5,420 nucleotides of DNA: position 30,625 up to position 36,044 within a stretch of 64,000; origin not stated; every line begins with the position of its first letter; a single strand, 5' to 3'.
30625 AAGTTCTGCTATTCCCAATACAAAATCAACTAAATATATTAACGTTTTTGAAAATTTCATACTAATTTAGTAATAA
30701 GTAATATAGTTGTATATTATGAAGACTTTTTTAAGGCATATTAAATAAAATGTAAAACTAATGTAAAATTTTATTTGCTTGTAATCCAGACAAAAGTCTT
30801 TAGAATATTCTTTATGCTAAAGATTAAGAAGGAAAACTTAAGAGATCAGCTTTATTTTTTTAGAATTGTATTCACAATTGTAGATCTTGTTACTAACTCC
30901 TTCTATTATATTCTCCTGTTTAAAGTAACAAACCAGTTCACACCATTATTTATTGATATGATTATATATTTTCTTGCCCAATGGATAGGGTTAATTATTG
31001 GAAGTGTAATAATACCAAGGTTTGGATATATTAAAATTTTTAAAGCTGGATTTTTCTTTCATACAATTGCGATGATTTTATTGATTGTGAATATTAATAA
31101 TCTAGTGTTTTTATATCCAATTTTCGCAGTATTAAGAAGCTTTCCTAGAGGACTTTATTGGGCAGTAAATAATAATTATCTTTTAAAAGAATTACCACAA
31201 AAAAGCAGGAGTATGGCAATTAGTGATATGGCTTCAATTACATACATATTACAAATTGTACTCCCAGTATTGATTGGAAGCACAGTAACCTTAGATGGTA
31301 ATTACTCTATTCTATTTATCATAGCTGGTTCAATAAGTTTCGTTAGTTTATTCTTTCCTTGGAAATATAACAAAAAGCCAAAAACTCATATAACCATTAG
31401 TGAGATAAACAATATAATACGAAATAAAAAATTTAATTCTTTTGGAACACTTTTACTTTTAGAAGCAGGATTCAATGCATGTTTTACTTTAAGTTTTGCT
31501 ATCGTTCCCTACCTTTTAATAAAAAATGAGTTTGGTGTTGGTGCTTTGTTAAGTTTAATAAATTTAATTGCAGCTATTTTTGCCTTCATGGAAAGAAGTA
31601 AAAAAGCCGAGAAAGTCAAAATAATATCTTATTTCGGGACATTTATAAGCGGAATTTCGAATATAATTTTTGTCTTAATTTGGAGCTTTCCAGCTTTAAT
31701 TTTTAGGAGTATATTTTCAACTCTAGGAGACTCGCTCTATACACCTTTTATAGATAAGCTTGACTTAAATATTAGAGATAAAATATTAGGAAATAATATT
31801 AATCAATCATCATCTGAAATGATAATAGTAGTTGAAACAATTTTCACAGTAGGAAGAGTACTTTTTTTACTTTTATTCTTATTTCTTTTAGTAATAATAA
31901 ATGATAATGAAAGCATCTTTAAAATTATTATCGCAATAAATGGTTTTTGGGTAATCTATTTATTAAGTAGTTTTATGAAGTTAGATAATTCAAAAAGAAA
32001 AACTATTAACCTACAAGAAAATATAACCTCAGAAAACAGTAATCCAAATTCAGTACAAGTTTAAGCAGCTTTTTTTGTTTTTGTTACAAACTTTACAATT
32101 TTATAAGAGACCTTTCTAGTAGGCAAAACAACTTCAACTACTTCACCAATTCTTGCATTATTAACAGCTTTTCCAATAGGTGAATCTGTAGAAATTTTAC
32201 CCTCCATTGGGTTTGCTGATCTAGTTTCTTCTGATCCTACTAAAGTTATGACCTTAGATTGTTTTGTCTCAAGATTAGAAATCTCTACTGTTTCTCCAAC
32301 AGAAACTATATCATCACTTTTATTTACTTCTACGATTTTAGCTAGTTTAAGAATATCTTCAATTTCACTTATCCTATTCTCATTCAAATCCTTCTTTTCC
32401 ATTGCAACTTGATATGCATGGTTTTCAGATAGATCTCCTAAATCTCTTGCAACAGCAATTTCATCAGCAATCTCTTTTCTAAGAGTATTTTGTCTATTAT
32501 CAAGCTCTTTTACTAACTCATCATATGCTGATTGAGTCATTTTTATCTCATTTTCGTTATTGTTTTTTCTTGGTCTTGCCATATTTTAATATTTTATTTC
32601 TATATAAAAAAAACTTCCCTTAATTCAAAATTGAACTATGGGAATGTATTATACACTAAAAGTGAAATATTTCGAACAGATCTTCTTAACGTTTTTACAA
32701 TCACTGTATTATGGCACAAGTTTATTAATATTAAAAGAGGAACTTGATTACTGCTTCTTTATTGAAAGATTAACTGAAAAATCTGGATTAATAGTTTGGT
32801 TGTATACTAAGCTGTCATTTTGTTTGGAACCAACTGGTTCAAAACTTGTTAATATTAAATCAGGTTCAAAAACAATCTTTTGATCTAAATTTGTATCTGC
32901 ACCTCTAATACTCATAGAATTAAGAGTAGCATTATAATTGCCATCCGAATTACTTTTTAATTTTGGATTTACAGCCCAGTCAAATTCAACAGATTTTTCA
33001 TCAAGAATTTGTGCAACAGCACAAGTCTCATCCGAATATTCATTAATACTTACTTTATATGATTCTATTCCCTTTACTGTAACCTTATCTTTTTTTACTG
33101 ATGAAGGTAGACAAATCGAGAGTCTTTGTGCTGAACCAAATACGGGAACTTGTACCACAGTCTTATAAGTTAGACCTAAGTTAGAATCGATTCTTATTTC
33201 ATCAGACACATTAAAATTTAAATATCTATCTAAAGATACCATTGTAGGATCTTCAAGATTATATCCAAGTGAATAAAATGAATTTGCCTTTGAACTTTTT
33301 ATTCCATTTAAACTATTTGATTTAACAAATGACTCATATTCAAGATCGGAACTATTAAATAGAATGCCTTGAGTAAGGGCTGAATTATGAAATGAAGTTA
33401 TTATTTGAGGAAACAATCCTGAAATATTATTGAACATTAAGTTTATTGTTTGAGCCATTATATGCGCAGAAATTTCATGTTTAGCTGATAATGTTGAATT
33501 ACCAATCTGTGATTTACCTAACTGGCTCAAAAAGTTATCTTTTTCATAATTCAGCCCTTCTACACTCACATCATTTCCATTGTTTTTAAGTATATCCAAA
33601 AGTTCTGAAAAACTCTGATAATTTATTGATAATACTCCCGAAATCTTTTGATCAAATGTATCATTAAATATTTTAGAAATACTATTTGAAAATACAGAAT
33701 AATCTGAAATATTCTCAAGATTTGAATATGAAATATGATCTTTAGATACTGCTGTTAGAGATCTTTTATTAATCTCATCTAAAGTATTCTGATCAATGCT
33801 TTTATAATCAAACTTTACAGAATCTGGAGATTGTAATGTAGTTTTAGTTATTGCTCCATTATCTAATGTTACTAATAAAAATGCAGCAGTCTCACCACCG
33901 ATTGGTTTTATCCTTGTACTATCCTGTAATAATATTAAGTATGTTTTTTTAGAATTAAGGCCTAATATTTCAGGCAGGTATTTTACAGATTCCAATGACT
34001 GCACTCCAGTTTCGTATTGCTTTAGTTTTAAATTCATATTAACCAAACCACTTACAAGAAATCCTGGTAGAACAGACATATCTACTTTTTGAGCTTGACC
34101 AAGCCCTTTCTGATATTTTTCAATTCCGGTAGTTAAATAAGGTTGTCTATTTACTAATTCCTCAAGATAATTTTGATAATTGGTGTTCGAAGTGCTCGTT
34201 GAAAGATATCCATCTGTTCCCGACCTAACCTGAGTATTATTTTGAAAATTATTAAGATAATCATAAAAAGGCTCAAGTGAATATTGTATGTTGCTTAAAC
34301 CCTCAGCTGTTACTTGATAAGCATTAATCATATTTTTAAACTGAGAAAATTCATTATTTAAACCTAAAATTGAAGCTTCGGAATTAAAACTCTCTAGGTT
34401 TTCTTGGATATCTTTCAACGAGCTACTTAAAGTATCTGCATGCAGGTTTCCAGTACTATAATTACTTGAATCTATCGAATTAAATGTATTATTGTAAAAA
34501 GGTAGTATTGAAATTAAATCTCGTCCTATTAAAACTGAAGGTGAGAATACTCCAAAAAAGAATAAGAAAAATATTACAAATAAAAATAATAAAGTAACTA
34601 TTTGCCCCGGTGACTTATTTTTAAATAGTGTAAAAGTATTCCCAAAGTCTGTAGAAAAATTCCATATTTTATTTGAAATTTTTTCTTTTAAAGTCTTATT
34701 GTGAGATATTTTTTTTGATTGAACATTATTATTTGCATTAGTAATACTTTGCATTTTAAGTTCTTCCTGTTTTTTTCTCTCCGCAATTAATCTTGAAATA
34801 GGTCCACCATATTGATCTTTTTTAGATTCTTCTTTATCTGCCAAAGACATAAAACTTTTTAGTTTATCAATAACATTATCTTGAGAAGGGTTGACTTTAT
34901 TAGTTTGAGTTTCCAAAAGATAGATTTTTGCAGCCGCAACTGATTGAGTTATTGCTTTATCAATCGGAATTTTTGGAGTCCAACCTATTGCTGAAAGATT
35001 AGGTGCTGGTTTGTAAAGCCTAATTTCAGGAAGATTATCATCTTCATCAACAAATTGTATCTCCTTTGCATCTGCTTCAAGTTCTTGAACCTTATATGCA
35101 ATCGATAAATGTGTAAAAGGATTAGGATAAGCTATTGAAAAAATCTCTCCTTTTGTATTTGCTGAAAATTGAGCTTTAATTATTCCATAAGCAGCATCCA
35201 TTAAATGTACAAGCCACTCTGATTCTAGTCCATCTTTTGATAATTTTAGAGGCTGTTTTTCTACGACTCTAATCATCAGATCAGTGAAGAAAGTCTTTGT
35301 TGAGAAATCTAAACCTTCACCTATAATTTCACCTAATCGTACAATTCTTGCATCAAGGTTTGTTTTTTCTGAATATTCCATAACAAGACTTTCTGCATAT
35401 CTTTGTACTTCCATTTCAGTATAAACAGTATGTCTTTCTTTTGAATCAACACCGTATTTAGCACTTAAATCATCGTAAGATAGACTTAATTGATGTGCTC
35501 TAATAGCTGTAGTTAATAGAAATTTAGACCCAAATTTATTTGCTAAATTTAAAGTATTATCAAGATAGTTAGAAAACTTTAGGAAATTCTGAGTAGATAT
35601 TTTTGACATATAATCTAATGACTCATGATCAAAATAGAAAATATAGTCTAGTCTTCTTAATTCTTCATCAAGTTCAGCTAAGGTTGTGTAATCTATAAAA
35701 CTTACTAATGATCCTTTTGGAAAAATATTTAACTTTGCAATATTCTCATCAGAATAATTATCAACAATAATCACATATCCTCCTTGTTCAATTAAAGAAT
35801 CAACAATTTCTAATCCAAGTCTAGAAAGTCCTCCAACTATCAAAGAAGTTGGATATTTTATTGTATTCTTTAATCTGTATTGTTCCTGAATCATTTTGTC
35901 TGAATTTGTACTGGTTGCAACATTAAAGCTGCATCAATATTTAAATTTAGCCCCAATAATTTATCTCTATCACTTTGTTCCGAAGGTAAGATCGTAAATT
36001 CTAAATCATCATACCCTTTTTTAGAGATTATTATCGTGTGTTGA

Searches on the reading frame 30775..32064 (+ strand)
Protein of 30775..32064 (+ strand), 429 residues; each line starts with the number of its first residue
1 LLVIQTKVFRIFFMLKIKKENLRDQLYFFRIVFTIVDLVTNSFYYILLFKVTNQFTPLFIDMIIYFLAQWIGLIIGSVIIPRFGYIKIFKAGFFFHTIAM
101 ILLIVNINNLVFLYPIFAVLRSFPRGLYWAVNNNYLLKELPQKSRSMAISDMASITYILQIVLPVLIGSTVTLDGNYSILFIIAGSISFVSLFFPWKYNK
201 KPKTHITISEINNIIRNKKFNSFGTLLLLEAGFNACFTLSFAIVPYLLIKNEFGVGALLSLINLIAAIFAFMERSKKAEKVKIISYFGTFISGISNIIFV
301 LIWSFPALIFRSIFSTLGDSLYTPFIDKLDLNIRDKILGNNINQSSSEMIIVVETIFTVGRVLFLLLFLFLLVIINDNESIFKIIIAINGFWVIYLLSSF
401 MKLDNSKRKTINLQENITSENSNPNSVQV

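Call 32: search_protein_families(library=pfam, proteins=[window:30775-32064:+], max_evalue=0.001)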
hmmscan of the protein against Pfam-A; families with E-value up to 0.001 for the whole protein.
window:30775-32064:+ (429 aa): 1 family
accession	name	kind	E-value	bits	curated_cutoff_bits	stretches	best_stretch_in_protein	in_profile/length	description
PF07690.21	MFS_1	-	1.4e-12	47.6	33.4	1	62-323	38-312/347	Major Facilitator Superfamily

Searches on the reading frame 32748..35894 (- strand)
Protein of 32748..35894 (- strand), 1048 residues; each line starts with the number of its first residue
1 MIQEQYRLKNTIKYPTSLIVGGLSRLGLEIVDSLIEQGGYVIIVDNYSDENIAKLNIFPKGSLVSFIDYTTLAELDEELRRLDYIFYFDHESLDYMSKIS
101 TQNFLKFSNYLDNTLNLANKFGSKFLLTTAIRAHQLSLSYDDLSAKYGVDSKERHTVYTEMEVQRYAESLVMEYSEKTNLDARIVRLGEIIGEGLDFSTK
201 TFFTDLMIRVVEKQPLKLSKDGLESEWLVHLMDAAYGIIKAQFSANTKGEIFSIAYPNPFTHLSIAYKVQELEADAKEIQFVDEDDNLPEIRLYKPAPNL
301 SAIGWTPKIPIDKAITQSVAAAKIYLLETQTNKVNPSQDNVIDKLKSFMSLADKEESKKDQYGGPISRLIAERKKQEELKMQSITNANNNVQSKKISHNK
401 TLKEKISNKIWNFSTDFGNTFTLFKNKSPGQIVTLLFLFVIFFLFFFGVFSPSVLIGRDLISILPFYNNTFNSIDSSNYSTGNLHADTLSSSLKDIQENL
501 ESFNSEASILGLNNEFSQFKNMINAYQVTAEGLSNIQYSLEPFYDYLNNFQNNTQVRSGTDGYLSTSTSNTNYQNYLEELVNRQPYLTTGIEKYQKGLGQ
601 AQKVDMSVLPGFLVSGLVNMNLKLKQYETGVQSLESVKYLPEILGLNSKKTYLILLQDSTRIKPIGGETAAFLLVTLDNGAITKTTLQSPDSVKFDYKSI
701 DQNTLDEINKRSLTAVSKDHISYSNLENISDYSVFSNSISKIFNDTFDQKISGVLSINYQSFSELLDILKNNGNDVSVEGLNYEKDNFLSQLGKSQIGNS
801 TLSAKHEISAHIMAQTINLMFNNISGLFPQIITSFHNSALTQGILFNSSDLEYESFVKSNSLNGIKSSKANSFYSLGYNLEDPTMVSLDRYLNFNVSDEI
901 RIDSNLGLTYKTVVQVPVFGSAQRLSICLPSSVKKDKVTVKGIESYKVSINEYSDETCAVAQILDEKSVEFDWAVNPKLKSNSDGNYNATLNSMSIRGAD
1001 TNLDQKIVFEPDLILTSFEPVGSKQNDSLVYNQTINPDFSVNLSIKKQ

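Call 32: search_protein_families(library=pfam, proteins=[window:32748-35894:-], max_evalue=0.001)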
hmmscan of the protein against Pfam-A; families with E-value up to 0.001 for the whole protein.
window:32748-35894:- (1048 aa): 2 families
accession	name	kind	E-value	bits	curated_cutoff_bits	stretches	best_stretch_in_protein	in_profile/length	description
PF13196.11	DUF4012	-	9.4e-09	36.4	28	1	649-771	3-121/144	Protein of unknown function (DUF4012)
PF01370.27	Epimerase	-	1.8e-06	28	20.9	1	18-255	2-240/240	NAD dependent epimerase/dehydratase family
